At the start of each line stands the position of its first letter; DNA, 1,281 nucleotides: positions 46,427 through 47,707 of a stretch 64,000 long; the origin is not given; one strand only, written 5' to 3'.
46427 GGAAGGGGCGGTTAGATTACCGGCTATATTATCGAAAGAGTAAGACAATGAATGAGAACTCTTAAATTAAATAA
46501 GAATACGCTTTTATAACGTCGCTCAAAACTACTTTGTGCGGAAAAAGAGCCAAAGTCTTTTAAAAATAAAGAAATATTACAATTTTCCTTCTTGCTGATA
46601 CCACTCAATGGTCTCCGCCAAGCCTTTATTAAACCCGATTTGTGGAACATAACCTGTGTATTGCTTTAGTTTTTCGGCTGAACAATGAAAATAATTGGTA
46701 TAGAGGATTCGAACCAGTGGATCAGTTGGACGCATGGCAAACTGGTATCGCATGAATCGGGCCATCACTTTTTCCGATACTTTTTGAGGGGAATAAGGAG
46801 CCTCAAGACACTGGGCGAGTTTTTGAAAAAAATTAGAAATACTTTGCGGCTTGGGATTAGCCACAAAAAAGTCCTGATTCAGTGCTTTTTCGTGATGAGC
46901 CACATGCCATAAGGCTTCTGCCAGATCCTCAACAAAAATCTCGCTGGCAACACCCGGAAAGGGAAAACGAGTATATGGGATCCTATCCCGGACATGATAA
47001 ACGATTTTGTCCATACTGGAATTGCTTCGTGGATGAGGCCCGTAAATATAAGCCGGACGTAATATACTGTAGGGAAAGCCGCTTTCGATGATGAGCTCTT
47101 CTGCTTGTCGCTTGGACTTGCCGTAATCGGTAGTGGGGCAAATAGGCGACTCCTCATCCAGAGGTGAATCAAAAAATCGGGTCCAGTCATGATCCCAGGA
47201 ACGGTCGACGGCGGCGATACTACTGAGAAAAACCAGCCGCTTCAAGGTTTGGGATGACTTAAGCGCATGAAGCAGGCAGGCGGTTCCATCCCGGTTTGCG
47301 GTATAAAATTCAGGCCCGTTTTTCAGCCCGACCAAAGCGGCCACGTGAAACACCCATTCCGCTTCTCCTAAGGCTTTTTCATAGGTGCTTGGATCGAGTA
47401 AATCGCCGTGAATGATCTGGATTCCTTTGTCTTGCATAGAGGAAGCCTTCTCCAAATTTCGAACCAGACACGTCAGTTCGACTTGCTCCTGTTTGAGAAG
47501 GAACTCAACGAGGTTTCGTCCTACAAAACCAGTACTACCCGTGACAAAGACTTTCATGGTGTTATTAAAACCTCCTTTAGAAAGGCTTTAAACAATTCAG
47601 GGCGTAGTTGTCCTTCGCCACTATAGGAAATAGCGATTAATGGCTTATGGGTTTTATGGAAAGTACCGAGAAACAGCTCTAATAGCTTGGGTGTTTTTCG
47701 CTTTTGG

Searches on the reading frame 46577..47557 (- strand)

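Call 45: search_protein_families(library=ncbifam, proteins=[window:46577-47557:-], max_evalue=1e-10)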
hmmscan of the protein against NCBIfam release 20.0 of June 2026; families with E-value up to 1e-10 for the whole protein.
window:46577-47557:- (326 aa): 12 families
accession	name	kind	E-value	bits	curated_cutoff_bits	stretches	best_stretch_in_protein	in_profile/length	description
TIGR03466.1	HpnA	hypoth_equivalog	1.6e-23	83.1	367.65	1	1-325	1-326/327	hopanoid-associated sugar epimerase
TIGR01746.1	Thioester-redct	subfamily_domain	2.7e-21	76.2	213.35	1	2-256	1-285/371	thioester reductase domain-containing protein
NF005539.0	PRK07201.1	equivalog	1.5e-20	73.5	549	1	1-270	1-288/657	SDR family oxidoreductase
NF042423.1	oxyalk_red_Shew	equivalog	3.9e-20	72.2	580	1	2-265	10-271/331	2-alkyl-3-oxoalkanoate reductase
NF042422.1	oxyalk_red_OleD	equivalog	3e-18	66.3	580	1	1-318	1-326/329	2-alkyl-3-oxoalkanoate reductase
TIGR04180.1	EDH_00030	hypoth_equivalog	7.5e-17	61.3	475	1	3-254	1-259/297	NAD-dependent 4,6-dehydratase LegB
NF052578.1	StrlDmthSdmBMthl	equivalog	2.4e-16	60.4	600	1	1-186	1-184/328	sterol demethylase protein SdmB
NF043036.1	ErythonDh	equivalog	9e-15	54.7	325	1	1-156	1-160/321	D-erythronate dehydrogenase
NF058621.1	DiazavRedAvaA7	equivalog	4.1e-14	52.9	400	1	1-273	1-273/304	3-diazoavenalumate denitrifying reductase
TIGR01181.1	dTDP_gluc_dehyt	equivalog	1.1e-13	51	365.1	1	3-323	2-314/321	dTDP-glucose 4,6-dehydratase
TIGR01179.1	galE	equivalog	4.6e-13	48.7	262.3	1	2-167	1-172/332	UDP-glucose 4-epimerase GalE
NF047837.1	UDPAcbARedWbcJ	equivalog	4.3e-12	45.6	500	0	1-116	1-97/372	UDP-2-acetamido-2,6-beta-L-arabino-hexul-4-ose reductase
